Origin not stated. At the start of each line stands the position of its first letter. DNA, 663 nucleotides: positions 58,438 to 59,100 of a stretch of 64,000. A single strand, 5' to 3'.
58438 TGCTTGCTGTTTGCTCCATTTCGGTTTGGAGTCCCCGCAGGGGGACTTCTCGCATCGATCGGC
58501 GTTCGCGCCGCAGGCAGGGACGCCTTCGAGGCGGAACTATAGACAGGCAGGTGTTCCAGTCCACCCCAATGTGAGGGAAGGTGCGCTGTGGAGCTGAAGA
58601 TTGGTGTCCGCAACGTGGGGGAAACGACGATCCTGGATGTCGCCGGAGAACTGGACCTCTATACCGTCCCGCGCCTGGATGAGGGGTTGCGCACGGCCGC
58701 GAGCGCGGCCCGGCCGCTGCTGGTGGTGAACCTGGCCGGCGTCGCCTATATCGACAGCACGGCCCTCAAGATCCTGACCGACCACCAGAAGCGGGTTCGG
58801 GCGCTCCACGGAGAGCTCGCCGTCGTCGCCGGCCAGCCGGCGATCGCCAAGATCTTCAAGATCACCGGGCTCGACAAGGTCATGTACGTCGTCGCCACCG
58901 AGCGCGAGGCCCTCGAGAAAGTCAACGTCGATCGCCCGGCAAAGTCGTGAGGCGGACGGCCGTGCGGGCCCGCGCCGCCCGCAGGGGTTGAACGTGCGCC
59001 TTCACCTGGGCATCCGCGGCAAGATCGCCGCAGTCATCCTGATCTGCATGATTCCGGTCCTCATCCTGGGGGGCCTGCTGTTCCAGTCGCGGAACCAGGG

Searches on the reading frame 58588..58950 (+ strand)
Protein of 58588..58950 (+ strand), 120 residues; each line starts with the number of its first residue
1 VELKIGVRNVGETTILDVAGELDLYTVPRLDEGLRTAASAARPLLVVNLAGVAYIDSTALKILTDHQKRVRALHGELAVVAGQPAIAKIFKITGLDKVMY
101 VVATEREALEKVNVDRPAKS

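Call 33: find_encoding_contigs(protein=window:58588-58950:+, flank=3000, max_places=10)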
Protein window:58588-58950:+ (120 aa): 22 contigs read that carry it; 10 places shown.
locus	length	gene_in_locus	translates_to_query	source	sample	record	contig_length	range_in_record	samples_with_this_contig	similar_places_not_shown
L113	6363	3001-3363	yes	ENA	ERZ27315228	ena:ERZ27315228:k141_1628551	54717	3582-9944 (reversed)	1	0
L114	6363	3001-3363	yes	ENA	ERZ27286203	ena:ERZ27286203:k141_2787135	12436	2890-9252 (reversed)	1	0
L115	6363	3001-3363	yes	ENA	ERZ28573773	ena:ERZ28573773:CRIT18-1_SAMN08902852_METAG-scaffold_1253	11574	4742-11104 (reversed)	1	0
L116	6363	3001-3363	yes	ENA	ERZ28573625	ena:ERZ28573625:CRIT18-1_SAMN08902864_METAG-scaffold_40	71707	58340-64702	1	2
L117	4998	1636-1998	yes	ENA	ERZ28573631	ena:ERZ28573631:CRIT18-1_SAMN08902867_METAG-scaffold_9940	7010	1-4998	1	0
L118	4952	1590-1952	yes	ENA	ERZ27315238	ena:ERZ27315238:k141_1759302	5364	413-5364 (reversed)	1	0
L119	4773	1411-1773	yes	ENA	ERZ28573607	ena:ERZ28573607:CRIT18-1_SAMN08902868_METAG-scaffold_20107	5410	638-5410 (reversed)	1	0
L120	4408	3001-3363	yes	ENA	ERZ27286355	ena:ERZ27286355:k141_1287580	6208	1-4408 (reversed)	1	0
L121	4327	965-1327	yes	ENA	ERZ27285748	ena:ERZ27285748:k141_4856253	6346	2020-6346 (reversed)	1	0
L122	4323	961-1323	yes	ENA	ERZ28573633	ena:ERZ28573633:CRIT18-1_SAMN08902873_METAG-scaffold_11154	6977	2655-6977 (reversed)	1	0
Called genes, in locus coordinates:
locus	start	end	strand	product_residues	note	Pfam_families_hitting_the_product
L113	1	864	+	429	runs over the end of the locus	-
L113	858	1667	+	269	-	PF02146:SIR2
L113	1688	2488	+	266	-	PF01048:PNP_UDP_1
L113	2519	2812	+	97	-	-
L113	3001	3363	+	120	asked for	PF01740:STAS, PF13466:STAS_2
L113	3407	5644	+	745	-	PF02743:dCache_1, PF00672:HAMP, PF01590:GAF, PF13185:GAF_2, PF13492:GAF_3, PF07228:SpoIIE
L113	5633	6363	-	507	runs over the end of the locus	PF13231:PMT_2 (weak)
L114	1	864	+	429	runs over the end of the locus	-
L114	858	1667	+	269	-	PF02146:SIR2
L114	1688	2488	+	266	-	PF01048:PNP_UDP_1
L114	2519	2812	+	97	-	-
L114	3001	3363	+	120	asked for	PF01740:STAS, PF13466:STAS_2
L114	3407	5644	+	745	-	PF02743:dCache_1, PF00672:HAMP, PF01590:GAF, PF13185:GAF_2, PF13492:GAF_3, PF07228:SpoIIE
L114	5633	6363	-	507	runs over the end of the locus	PF13231:PMT_2 (weak)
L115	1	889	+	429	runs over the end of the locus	-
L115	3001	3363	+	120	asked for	PF01740:STAS, PF13466:STAS_2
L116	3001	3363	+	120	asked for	PF01740:STAS, PF13466:STAS_2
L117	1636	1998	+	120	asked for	PF01740:STAS, PF13466:STAS_2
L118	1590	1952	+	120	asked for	PF01740:STAS, PF13466:STAS_2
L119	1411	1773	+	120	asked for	PF01740:STAS, PF13466:STAS_2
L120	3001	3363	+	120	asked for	PF01740:STAS, PF13466:STAS_2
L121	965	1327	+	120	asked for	PF01740:STAS, PF13466:STAS_2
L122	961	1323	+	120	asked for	PF01740:STAS, PF13466:STAS_2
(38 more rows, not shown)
